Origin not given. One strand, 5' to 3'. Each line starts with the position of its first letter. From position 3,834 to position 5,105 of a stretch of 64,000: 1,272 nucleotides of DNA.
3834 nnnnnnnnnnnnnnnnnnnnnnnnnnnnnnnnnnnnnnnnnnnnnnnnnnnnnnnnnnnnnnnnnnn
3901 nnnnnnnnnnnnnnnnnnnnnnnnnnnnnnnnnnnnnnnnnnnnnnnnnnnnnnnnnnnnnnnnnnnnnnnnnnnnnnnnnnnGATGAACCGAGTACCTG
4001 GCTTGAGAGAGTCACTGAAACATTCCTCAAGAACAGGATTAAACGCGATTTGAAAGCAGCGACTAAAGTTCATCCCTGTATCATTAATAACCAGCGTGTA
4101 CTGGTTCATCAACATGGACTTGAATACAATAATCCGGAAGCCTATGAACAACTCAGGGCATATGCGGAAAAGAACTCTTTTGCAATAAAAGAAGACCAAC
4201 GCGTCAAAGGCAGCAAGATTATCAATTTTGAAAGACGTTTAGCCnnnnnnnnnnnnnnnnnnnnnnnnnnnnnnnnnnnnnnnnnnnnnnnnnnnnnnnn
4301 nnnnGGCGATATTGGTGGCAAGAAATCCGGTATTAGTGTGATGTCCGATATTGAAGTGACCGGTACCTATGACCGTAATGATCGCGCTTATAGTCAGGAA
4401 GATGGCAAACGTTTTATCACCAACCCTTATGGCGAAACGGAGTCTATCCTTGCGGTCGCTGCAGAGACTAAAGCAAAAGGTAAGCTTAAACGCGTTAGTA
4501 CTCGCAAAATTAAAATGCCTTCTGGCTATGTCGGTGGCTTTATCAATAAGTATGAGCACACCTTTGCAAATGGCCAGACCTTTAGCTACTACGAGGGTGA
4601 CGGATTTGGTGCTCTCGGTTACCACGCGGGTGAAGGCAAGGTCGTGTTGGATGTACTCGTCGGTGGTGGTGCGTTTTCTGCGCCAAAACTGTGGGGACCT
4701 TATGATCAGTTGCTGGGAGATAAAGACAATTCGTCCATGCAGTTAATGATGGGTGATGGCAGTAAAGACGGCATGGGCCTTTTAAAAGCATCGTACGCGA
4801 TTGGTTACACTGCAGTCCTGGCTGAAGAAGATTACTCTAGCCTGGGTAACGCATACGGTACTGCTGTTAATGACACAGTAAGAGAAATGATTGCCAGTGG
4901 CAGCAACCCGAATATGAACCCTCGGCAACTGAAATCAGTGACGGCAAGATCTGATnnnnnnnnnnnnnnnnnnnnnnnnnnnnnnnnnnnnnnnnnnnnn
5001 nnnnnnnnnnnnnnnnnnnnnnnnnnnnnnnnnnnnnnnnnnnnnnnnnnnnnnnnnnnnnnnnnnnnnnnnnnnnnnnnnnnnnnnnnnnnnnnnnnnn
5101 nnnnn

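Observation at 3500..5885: Unassigned three-gene cluster: small wHTH protein plus tandem paralogous bitopic membrane proteins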

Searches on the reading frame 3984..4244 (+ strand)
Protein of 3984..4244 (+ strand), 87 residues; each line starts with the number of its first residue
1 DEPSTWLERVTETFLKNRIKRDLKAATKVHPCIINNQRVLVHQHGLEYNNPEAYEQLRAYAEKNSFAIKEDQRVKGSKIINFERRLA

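Call 42: search_protein_representatives(alignment_id=A3)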
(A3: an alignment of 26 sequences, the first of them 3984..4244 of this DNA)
Query: 26 sequences, 92 profile positions. Proteins with E-value up to 0.001 (for the whole library): 154; up to 1e-10: 58; up to 1e-30: 0. The best 150 are listed.
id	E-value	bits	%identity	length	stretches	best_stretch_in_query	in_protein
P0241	9.4e-28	112.1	-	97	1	5-87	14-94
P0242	1.0e-27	112.0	-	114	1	4-91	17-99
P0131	4.9e-27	109.9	-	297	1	3-91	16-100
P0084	2.2e-25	104.5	-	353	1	5-91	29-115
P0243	2.8e-25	104.2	-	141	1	3-91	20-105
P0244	4.0e-25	103.7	-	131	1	3-91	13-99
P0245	6.4e-25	103.1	-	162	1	3-91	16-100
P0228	9.3e-25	102.5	-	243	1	4-91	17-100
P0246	1.2e-22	95.8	-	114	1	16-91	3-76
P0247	2.2e-22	95.0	-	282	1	6-92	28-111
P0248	5.0e-22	93.8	-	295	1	6-90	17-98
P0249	2.9e-20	88.1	-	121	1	5-84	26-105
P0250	3.6e-20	87.8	-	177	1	3-88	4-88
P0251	1.9e-19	85.5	-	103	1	6-79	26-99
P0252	1.5e-18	82.6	-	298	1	23-90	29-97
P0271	1.7e-14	69.7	-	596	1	5-79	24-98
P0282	1.1e-12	63.9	-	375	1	29-91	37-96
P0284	2.2e-12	62.9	-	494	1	8-91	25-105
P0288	9.8e-12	60.8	-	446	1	31-85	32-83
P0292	4.3e-11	58.8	-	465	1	8-90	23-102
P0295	1.0e-10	57.5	-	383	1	6-91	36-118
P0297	1.7e-10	56.8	-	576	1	7-91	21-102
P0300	4.3e-10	55.5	-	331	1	30-91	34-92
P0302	7.2e-10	54.8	-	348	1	8-91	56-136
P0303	8.0e-10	54.7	-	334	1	10-88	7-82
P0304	9.7e-10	54.4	-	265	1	6-91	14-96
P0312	2.4e-09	53.1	-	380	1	21-90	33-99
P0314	4.7e-09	52.2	-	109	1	7-79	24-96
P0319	1.4e-08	50.7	-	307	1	28-90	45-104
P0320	1.7e-08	50.4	-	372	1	28-88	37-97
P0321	2.1e-08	50.1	-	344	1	30-90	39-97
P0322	2.2e-08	50.1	-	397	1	7-91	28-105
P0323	2.7e-08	49.8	-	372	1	26-89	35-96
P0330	1.6e-07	47.3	-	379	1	29-89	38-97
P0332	2.3e-07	46.8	-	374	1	31-91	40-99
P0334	3.5e-07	46.2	-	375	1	23-90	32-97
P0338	1.1e-06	44.6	-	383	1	5-91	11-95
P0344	2.4e-06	43.5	-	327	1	28-91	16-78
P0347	2.8e-06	43.3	-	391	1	30-90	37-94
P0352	6.8e-06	42.1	-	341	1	24-91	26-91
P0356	1.1e-05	41.4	-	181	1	32-91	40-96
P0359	2.0e-05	40.5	-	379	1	7-90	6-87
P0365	6.5e-05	38.9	-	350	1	27-79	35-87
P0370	9.7e-05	38.4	-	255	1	28-83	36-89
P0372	1.0e-04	38.3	-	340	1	23-79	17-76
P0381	4.9e-04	36.1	-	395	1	32-90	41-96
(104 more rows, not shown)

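Call 49: search_protein_families(library=pfam, alignment_id=A4, max_evalue=0.01)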
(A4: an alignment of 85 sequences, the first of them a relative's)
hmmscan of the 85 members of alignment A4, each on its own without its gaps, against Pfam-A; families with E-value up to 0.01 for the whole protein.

A. member 1, P0247 (282 aa): 3 families
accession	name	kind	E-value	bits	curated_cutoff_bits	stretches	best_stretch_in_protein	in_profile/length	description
PF09699.15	Paired_CXXCH_1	-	8.4e-06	25.8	20.6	0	269-282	25-38/41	Doubled CXXCH motif (Paired_CXXCH_1)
PF12112.13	DUF3579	-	0.0002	22.2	25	1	28-92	18-85/90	Protein of unknown function (DUF3579)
PF22113.1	Mtrc-MtrF_II-IV_dom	-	0.00075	19.5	30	1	163-282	28-129/176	Outer membrane cytochrome MtrC/MtrF-like, domains II/IV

B. families by the number of members that match (of 85 scanned): 33 families (the first 25 are shown)
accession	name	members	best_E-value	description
PF12112.13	DUF3579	24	1.6e-07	Protein of unknown function (DUF3579)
PF20352.3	DUF6647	13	3.1e-08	Domain of unknown function (DUF6647)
PF20573.4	DUF6782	5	0.0004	Putative metallopeptidase family (DUF6782)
PF10741.14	T2SSM_b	3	5.6e-15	Type II secretion system (T2SS), protein M subtype b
PF13699.11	eCIS_core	3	0.0012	eCIS core domain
PF09039.17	HTH_Tnp_Mu_2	2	2.9e-05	Mu DNA binding, I gamma subdomain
PF07862.16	Nif11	2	3.7e-05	Nif11 domain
PF00084.26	Sushi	1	1.4e-127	Sushi repeat (SCR repeat)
PF18307.6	Tfb2_C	1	1.3e-23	Transcription factor Tfb2 (p52) C-terminal domain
PF02791.22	DDT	1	2.4e-21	DDT domain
PF07017.17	PagP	1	5.2e-14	Antimicrobial peptide resistance and lipid A acylation protein PagP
PF12662.13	cEGF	1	3e-12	Complement Clr-like EGF-like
PF04752.17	ChaC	1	4.4e-11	ChaC-like protein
PF21268.3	Helic-prim_T7_N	1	5.7e-10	Bacteriophage T7 DNA helicase/primase, N-terminal a+b fold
PF20066.5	Glyoxalase_8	1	4.3e-09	Glyoxalase superfamily protein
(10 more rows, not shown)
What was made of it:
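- On DUF6647 (PF20352) / peptidase clan MA: 13 of 85 representatives match at E<=0.01, with a best value of 3e-8 (call 49).
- Three representatives carry a T2SS-M-type domain, which is normally membrane-anchored (call 49). Three DUF3579 fusions carry a T2SS-M-like domain that is normally anchored (call 49).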

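Call 50: search_protein_families(library=pfam, proteins=[P0271, P0284, P0292, P0297, P0300, P0302, P0304, P0319, P0321, P0365], max_evalue=0.01)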
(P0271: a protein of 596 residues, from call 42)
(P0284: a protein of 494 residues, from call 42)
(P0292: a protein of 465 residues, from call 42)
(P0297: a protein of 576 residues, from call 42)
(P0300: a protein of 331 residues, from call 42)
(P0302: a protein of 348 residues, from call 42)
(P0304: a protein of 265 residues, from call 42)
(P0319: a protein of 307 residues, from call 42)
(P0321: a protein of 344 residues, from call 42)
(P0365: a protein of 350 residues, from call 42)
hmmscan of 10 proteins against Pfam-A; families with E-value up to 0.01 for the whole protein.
P0271 (596 aa): 1 family
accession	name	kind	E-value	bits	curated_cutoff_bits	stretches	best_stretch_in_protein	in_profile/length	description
PF12112.13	DUF3579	-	0.00071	20.4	25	1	49-92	45-88/90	Protein of unknown function (DUF3579)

P0284 (494 aa): 1 family
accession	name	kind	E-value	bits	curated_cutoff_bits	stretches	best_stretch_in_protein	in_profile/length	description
PF12112.13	DUF3579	-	2.2e-05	25.3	25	1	27-90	22-88/90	Protein of unknown function (DUF3579)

P0292 (465 aa): 2 families
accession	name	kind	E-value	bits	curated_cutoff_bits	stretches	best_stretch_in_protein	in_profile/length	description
PF04752.17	ChaC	-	4.4e-11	43.6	21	1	389-459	101-173/176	ChaC-like protein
PF12112.13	DUF3579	-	7.6e-05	23.5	25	1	29-88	29-88/90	Protein of unknown function (DUF3579)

P0297 (576 aa): 1 family
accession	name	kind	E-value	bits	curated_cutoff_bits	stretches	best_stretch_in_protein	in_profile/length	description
PF12112.13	DUF3579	-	0.0013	19.6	25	1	32-87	33-88/90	Protein of unknown function (DUF3579)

P0300 (331 aa): 0 families

P0302 (348 aa): 1 family
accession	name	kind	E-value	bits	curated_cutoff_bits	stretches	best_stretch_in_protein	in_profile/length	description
PF12112.13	DUF3579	-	1.6e-07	32.1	25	1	56-121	20-88/90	Protein of unknown function (DUF3579)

P0304 (265 aa): 0 families

P0319 (307 aa): 1 family
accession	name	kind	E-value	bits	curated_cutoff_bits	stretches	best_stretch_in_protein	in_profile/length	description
PF07017.17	PagP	-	5.2e-14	52.3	24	1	181-291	27-133/144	Antimicrobial peptide resistance and lipid A acylation protein PagP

P0321 (344 aa): 0 families

P0365 (350 aa): 0 families
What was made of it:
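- A PagP cargo needs to be released (call 50).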

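Call 53: search_protein_families(library=pfam, proteins=[P0282, P0288, P0295, P0303, P0312, P0322, P0338, P0344, P0352, P0372], max_evalue=0.1)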
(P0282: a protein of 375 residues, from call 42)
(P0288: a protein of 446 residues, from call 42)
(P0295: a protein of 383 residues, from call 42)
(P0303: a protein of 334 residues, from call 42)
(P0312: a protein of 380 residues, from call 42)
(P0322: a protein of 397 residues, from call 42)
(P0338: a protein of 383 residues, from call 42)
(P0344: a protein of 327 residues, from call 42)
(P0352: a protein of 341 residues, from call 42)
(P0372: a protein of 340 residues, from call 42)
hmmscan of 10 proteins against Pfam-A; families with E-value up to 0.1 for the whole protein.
P0282 (375 aa): 1 family
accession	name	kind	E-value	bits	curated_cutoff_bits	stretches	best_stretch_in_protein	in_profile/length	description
PF12112.13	DUF3579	-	0.016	16.1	25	1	39-75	46-82/90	Protein of unknown function (DUF3579)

P0288 (446 aa): 1 family
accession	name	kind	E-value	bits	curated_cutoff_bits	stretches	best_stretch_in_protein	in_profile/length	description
PF12112.13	DUF3579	-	0.014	16.3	25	1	33-69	47-83/90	Protein of unknown function (DUF3579)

P0295 (383 aa): 2 families
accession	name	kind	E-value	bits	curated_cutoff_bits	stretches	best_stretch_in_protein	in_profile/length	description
PF12112.13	DUF3579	-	0.036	15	25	1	35-103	17-88/90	Protein of unknown function (DUF3579)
PF07954.16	DUF1689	-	0.052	14.3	25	0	119-230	33-143/148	Protein of unknown function (DUF1689)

P0303 (334 aa): 0 families

P0312 (380 aa): 0 families

P0322 (397 aa): 2 families
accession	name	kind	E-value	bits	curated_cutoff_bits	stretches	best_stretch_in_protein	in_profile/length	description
PF03987.20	Autophagy_act_C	-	0.059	13.8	24.4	0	23-64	122-163/193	Autophagocytosis associated protein, active-site domain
PF03230.18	Antirestrict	-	0.067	13.8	25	0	206-262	43-92/92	Antirestriction protein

P0338 (383 aa): 0 families

P0344 (327 aa): 0 families

P0352 (341 aa): 1 family
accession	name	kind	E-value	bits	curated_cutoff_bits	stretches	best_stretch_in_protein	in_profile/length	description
PF12112.13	DUF3579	-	0.0078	17.1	25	1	36-76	49-89/90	Protein of unknown function (DUF3579)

P0372 (340 aa): 0 families

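Call 56: search_dna_similar(query=P0314, collection=plasmids, mode=protein, max_evalue=0.001, max_rows=15)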
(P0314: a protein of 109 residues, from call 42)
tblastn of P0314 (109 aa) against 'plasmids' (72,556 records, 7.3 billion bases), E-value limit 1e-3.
Records with a match: 10; places in all: 10; records where one place covers at least 80% of the query: 4.
Best place of each record, by identity: <60% 10.
By first word of the organism name: Acidithiobacillus 4; Burkholderia 3; Neisseria 2; Legionella 1.
By predicted mobility (MOB-suite, as given by PLSDB): non-mobilizable 10.
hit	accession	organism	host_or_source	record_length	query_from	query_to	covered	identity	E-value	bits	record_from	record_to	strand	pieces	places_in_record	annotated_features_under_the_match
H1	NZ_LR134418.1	Legionella adelaidensis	environmental,Cooling tower water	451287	11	89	72%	45.0%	6e-13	70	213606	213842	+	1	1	DUF3579 domain-containing protein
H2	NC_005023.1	Acidithiobacillus ferridurans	-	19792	4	98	87%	35.4%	4e-11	65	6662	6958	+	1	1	DUF3579 domain-containing protein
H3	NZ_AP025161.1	Acidithiobacillus ferrooxidans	-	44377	4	98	87%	35.4%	4e-11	65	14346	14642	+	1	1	DUF3579 domain-containing protein | NnrS family protein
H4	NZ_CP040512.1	Acidithiobacillus ferrooxidans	-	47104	4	98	87%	35.4%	4e-11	65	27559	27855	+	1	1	DUF3579 domain-containing protein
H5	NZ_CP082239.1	Acidithiobacillus ferrooxidans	cell culture,soil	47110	4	98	87%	35.4%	4e-11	65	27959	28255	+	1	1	DUF3579 domain-containing protein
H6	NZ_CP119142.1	Neisseria gonorrhoeae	Homo sapiens,whole organism,synovial ...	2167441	12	89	72%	42.3%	1e-15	77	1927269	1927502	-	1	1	none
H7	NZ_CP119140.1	Neisseria gonorrhoeae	Homo sapiens,whole organism,blood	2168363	12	89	72%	42.3%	1e-15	77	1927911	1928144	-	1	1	none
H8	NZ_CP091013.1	Burkholderia cenocepacia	-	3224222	12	90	72%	33.7%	2e-4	45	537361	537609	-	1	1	none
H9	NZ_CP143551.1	Burkholderia multivorans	Homo sapiens,bronchoalveolar lavage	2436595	10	90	74%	31.8%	4e-4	45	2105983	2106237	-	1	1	none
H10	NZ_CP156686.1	Burkholderia stagnalis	Bacterial cells,soils collected in ...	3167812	10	89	73%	32.1%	4e-6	50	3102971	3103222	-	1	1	none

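Call 57: get_annotated_region(hit=H6, flank=5000)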
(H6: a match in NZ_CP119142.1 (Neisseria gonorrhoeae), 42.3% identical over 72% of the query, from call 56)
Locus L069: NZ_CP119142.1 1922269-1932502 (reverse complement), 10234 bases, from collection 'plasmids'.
description: Neisseria gonorrhoeae strain 2022NG-0032 plasmid p2022NG-0032_1, complete sequence
organism: Neisseria gonorrhoeae (NCBI taxid 485)
taxonomy: Bacteria; Pseudomonadota; Betaproteobacteria; Neisseriales; Neisseriaceae; Neisseria; Neisseria gonorrhoeae
host: -; source: Homo sapiens,whole organism,synovial fluid; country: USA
typing (MOB-suite, as given by PLSDB): non-mobilizable
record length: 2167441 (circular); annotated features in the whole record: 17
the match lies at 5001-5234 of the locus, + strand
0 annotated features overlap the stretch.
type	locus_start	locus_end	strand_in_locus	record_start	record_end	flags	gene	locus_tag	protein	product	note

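Call 58: get_annotated_region(hit=H1, flank=5000)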
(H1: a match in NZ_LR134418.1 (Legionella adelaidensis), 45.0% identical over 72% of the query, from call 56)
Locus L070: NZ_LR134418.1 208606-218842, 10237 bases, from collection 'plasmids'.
description: Legionella adelaidensis strain NCTC12735 plasmid 9, complete sequence
organism: Legionella adelaidensis (NCBI taxid 45056)
taxonomy: Bacteria; Pseudomonadota; Gammaproteobacteria; Legionellales; Legionellaceae; Legionella; Legionella adelaidensis
host: -; source: environmental,Cooling tower water; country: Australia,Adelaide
typing (MOB-suite, as given by PLSDB): non-mobilizable
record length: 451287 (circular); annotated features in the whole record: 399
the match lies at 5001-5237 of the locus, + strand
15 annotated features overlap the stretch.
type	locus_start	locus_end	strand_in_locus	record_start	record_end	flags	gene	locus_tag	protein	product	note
CDS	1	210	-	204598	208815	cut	-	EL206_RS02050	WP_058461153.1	hypothetical protein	-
CDS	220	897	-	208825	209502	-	trmB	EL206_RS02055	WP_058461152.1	tRNA (guanosine(46)-N7)-methyltransferase TrmB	GO:0006400 - tRNA modification [Evidence IEA]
CDS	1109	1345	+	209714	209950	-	rpmB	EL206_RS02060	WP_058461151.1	50S ribosomal protein L28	GO:0006412 - translation [Evidence IEA]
CDS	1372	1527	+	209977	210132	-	rpmG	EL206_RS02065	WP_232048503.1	50S ribosomal protein L33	GO:0006412 - translation [Evidence IEA]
CDS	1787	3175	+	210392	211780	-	-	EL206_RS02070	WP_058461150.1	RNA polymerase factor sigma-54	GO:0006352 - DNA-templated transcription initiation [Evidence IEA]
CDS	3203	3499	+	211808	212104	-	raiA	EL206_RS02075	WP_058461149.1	ribosome-associated translation inhibitor RaiA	GO:0009386 - translational attenuation [Evidence IEA]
CDS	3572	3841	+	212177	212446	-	-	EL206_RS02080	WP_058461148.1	HPr family phosphocarrier protein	GO:0009401 - phosphoenolpyruvate-dependent sugar phosphotransferase system [Evidence IEA]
CDS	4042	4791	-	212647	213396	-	pssA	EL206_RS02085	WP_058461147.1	CDP-diacylglycerol--serine O-phosphatidyltransferase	GO:0008654 - phospholipid biosynthetic process [Evidence IEA]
CDS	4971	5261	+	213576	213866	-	-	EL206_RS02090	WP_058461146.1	DUF3579 domain-containing protein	-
CDS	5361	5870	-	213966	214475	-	-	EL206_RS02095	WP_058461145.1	hypothetical protein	-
CDS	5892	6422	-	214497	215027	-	-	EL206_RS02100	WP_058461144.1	hypothetical protein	-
CDS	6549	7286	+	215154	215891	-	-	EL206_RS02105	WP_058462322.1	ferredoxin--NADP reductase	-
CDS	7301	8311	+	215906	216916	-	-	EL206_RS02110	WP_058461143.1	class I fructose-bisphosphate aldolase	GO:0006096 - glycolytic process [Evidence IEA]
CDS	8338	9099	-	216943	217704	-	-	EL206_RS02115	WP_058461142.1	endonuclease/exonuclease/phosphatase family protein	-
CDS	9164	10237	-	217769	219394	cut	-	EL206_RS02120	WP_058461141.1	M4 family metallopeptidase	-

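Call 59: get_annotated_region(hit=H3, flank=5000)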
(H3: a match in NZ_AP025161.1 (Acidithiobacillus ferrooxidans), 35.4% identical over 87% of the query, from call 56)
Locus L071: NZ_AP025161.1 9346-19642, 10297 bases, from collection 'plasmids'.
description: Acidithiobacillus ferrooxidans strain NFP31 plasmid pACF1, complete sequence
organism: Acidithiobacillus ferrooxidans (NCBI taxid 920)
taxonomy: Bacteria; Pseudomonadota; Acidithiobacillia; Acidithiobacillales; Acidithiobacillaceae; Acidithiobacillus; Acidithiobacillus ferrooxidans
host: -; source: -; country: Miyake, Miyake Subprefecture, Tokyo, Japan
typing (MOB-suite, as given by PLSDB): non-mobilizable; replicon rep_cluster_673
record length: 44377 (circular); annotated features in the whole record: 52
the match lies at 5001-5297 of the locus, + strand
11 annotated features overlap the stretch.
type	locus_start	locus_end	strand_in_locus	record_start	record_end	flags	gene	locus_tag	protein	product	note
CDS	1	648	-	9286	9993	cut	-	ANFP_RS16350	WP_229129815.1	Crp/Fnr family transcriptional regulator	GO:0006355 - regulation of DNA-templated transcription [Evidence IEA]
CDS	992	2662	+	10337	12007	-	hcp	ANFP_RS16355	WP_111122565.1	hydroxylamine reductase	-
CDS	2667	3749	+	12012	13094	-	-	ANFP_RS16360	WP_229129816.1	FAD-binding oxidoreductase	-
CDS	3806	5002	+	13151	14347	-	-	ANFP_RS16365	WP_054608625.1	NnrS family protein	-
CDS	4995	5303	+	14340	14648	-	-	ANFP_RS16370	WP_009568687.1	DUF3579 domain-containing protein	-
CDS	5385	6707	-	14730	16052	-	-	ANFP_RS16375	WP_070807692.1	transposase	GO:0006313 - DNA transposition [Evidence IEA]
CDS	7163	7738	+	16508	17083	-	-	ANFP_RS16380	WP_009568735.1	recombinase family protein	GO:0006310 - DNA recombination [Evidence IEA]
CDS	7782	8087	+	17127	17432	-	-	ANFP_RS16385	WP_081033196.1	recombinase family protein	GO:0006310 - DNA recombination [Evidence IEA]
CDS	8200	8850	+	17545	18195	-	-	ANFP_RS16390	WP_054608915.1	ParA family protein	-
CDS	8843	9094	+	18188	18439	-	-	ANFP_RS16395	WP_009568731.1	hypothetical protein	-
CDS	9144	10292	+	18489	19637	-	-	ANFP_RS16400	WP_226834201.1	replication protein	-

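Call 77: search_protein_families(library=pfam, proteins=[P0323, P0330, P0332, P0334, P0356, P0370, P0381, P0320, P0347, P0359], max_evalue=0.01)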
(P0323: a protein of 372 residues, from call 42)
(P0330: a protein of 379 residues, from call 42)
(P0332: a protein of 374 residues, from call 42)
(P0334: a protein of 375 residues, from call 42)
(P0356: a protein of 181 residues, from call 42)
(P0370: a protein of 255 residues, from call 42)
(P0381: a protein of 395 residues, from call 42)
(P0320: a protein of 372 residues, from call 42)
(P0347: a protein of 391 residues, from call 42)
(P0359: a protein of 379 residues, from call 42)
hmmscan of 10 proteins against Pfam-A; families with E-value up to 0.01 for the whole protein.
P0323 (372 aa): 0 families

P0330 (379 aa): 0 families

P0332 (374 aa): 0 families

P0334 (375 aa): 0 families

P0356 (181 aa): 0 families

P0370 (255 aa): 0 families

P0381 (395 aa): 0 families

P0320 (372 aa): 0 families

P0347 (391 aa): 1 family
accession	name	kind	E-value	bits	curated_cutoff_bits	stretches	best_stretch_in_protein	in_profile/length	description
PF01580.24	FtsK_SpoIIIE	-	0.0069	16.3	24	0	75-142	126-198/221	FtsK/SpoIIIE family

P0359 (379 aa): 0 families
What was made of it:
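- Tried and rejected: I could not identify which three representatives carry T2SSM_b (calls 50, 53, 77).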

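Call 85: list_cluster_members(proteins=[P0319, P0247])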
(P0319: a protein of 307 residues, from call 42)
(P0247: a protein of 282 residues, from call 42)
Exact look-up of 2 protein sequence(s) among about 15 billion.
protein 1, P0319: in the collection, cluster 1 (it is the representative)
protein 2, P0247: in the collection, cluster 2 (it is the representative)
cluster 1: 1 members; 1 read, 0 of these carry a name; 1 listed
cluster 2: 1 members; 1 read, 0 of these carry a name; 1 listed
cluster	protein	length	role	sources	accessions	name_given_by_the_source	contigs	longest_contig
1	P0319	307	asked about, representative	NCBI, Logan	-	-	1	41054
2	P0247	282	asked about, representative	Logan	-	-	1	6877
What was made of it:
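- The PagP and cytochrome fusions are single clusters: one member at 90% identity, on one contig each (call 85).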

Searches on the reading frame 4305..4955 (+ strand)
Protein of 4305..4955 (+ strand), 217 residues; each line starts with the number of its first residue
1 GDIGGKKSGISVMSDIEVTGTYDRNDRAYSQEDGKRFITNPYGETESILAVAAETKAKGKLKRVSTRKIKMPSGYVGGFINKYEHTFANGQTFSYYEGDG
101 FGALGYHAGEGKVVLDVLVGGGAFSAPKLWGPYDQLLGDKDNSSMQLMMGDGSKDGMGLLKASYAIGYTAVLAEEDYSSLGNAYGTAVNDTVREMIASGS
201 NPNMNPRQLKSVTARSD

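Call 80: find_homologous_proteins(query=A7, max_evalue=0.001)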
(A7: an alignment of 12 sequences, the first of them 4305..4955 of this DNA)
Query A7 (12 sequences) (217 aa, profile of the alignment): 238 proteins with E <= 0.001 among 7141 candidates; the best 120 are listed.
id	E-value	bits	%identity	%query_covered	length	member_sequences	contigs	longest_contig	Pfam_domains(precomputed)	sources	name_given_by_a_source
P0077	1.0e-77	278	58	98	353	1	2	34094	PF12112.14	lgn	-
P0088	4.0e-77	276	62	85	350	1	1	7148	PF12112.14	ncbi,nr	ncbi:MAG: DUF3579 domain-containing protein [Thiotrichales bacterium]|nr:DUF3579 domain-containing p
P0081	8.4e-77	275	65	85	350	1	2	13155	PF12112.14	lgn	-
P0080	1.3e-76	274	65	83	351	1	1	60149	PF12112.14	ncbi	-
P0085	8.6e-76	272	62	87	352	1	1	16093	PF12112.14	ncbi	-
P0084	9.4e-76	272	62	88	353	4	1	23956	PF12112.14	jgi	-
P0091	1.8e-75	271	61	84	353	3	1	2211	PF12112.14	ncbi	-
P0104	1.8e-75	271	53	93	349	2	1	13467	PF12112.14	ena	-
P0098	3.2e-75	270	56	94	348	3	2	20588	PF12112.14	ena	-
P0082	5.8e-75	269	63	84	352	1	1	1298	PF12112.14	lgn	-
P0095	1.8e-74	267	56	94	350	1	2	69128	PF12112.14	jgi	jgi:uncharacterized protein DUF3579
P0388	2.8e-74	267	42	73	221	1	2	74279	-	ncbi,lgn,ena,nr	ncbi:MAG TPA: hypothetical protein ENJ80_14225 [Gammaproteobacteria bacterium]|nr:hypothetical prote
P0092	3.6e-74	266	62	84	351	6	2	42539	PF12112.14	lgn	-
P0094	4.1e-74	266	55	98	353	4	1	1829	PF12112.14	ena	-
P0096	6.1e-74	266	56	96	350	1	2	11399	PF12112.14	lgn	-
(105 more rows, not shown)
